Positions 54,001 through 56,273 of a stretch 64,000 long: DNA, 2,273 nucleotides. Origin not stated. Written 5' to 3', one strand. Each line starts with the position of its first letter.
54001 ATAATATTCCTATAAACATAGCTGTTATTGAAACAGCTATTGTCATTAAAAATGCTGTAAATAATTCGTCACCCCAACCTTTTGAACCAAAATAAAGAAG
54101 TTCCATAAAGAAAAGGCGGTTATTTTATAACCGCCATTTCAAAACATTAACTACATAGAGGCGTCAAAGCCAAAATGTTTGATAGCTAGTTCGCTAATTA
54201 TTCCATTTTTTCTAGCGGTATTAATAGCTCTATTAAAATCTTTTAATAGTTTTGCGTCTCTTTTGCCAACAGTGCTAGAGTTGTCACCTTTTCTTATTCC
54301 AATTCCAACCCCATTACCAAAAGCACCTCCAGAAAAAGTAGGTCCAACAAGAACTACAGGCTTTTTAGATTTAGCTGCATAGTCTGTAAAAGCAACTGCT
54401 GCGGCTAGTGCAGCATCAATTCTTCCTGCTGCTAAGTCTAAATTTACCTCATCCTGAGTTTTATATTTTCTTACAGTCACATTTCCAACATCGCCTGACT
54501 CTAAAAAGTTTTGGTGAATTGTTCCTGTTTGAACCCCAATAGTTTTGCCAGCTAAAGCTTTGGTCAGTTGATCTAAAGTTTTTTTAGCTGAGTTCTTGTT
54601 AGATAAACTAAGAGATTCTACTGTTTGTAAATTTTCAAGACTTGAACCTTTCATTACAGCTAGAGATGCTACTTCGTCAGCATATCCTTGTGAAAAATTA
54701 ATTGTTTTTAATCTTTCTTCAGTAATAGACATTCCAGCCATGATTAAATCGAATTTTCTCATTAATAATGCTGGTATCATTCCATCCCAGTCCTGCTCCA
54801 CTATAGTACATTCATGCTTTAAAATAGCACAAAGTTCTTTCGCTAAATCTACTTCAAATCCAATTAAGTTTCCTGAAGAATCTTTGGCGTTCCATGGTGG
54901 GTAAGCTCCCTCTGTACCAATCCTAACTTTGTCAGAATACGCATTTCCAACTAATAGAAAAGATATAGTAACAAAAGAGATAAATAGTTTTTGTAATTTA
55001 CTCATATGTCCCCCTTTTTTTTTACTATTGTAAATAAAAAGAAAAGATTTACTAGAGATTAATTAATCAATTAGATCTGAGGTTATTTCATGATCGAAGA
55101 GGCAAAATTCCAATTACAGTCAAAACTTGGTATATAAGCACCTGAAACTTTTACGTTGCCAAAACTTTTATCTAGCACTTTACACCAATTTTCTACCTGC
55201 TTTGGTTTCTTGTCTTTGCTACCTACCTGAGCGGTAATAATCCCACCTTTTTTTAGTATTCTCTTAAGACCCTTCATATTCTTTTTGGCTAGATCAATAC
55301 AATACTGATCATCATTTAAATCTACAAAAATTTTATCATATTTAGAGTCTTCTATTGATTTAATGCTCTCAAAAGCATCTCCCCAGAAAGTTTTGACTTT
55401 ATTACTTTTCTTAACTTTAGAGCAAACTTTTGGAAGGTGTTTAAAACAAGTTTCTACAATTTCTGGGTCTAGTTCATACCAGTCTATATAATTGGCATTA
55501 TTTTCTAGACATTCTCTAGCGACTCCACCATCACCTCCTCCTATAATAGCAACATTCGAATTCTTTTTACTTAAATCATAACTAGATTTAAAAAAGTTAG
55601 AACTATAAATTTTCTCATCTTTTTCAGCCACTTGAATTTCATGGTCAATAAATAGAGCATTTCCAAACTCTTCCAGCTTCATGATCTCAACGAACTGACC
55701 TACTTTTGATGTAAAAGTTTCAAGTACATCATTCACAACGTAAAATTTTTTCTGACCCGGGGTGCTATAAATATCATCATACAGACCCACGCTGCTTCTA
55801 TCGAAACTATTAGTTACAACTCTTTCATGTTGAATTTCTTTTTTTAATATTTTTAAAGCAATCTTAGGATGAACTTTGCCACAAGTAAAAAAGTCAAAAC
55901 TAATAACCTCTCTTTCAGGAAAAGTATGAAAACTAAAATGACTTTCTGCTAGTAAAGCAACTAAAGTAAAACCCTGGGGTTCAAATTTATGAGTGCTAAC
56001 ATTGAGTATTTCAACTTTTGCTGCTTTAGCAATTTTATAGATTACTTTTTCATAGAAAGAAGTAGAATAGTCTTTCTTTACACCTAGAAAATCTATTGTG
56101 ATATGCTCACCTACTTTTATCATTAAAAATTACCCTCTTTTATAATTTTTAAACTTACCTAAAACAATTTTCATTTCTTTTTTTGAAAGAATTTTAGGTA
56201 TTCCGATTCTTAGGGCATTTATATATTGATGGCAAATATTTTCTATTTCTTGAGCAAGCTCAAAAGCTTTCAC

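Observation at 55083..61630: Aminopropyl-transfer by-product operon that looks like a DHAP-shunt, not the canonical methionine salvage pathway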

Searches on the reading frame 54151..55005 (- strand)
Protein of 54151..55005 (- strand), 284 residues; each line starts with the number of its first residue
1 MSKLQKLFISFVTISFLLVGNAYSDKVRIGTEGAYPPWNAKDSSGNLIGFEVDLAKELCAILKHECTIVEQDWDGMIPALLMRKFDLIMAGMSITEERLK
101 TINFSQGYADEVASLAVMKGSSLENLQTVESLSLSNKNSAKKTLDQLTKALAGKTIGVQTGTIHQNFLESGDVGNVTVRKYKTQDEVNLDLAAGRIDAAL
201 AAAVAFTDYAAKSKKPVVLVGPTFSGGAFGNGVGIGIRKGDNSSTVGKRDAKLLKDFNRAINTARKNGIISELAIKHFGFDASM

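Call 3: search_protein_families(library=pfam, proteins=[window:54151-55005:-])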
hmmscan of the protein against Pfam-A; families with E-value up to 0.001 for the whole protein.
window:54151-55005:- (284 aa): 2 families
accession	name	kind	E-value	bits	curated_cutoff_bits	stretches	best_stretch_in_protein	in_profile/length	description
PF00497.25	SBP_bac_3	-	4e-33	114.4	26.4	1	27-279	1-131/132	Bacterial extracellular solute-binding proteins, family 3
PF10613.14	Lig_chan-Glu_bd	-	4.1e-09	37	30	1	70-116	64-110/115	Ligated ion channel L-glutamate- and glycine-binding site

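Call 4: search_protein_families(library=ncbifam, proteins=[window:54151-55005:-])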
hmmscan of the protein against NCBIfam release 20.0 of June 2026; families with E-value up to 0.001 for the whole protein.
window:54151-55005:- (284 aa): 12 families
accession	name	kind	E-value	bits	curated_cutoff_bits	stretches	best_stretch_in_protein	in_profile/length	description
TIGR01096.1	3A0103s03R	subfamily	7.8e-67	225.4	256.35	1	24-278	23-250/250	lysine/arginine/ornithine ABC transporter substrate-binding protein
NF041764.1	ArtI_Ecoli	equivalog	1.4e-39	136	522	1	6-277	3-240/243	arginine ABC transporter substrate-binding protein ArtI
NF011965.0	PRK15437.1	equivalog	2.1e-39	135.6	459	1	21-282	22-257/260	histidine ABC transporter substrate-binding protein HisJ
NF011583.0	PRK15007.1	subfamily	2.1e-37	128.8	358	2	6-121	3-117/243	arginine ABC transporter substrate-binding protein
NF011586.0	PRK15010.1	equivalog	2.4e-37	128.9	440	1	22-281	23-256/260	lysine/arginine/ornithine ABC transporter substrate-binding protein ArgT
NF008426.0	PRK11260.1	equivalog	1.1e-35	123.2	312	1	25-282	41-264/266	cystine ABC transporter substrate-binding protein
NF041765.1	ArtJ_Ecoli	equivalog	1.8e-33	116.1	510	1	6-275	3-238/243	arginine ABC transporter substrate-binding protein ArtJ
NF007029.0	PRK09495.1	equivalog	1e-25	90.9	303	1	3-281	3-246/248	glutamine ABC transporter substrate-binding protein GlnH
TIGR02995.1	ectoine_ehuB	equivalog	4.5e-13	49.1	190.9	1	27-243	35-234/275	ectoine/hydroxyectoine ABC transporter substrate-binding protein EhuB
NF052427.1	StpK7MSMEG_1200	equivalog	2e-11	43.1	900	1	26-230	363-551/601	serine/threonine protein kinase StpK7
NF008112.0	PRK10859.1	equivalog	5.3e-09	35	354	1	43-174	59-194/483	membrane-bound lytic murein transglycosylase MltF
NF008885.0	PRK11917.1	equivalog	1.4e-07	31.3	373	1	42-151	56-170/259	bifunctional adhesin/ABC transporter aspartate/glutamate-binding protein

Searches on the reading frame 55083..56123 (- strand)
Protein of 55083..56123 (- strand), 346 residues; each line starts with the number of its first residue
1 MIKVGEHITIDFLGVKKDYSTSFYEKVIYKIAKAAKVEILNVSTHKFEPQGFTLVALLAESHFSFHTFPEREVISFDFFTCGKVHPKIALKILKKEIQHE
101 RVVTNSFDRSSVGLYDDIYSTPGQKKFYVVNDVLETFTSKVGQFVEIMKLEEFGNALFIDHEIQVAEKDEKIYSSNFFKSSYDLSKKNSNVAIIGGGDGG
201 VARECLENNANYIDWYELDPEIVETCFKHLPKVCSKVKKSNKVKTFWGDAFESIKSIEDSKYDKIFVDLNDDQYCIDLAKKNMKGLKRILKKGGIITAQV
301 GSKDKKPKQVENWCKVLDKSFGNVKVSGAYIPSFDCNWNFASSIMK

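Call 3: search_protein_families(library=pfam, proteins=[window:55083-56123:-])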
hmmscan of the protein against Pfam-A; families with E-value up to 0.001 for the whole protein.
window:55083-56123:- (346 aa): 4 families
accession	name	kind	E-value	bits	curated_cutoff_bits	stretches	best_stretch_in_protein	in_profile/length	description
PF02675.21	AdoMet_dc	-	1e-26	93.8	25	1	7-109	1-106/107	S-adenosylmethionine decarboxylase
PF01564.23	Spermine_synth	-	1.1e-24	87.4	22.9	1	171-339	2-171/186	Spermine/spermidine synthase domain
PF03602.21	Cons_hypoth95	-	6.9e-06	26.3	24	1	196-326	50-178/182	Conserved hypothetical protein 95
PF17284.7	Spermine_synt_N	-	4.8e-05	23.6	22.1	1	119-167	6-53/53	Spermidine synthase tetramerisation domain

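Call 4: search_protein_families(library=ncbifam, proteins=[window:55083-56123:-])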
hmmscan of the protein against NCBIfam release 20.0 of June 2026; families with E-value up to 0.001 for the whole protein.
window:55083-56123:- (346 aa): 6 families
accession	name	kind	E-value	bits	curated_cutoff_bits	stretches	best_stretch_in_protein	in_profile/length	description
NF002010.0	PRK00811.1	equivalog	4.2e-35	121.4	260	1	127-341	19-235/287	polyamine aminopropyltransferase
TIGR00417.1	speE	equivalog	3.8e-29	101.8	249.55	1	127-336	13-222/271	spermidine synthase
TIGR03330.1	SAM_DCase_Bsu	equivalog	3.7e-27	94.9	75.65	1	4-110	3-112/112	adenosylmethionine decarboxylase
NF002956.0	PRK03612.1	equivalog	2.3e-22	79.1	472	1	155-334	267-451/522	polyamine aminopropyltransferase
NF002435.0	PRK01581.1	equivalog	5.2e-13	48.8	537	1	94-340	63-308/374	polyamine aminopropyltransferase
TIGR03331.1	SAM_DCase_Eco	equivalog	0.00012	21.6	255.8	0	16-66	38-88/259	adenosylmethionine decarboxylase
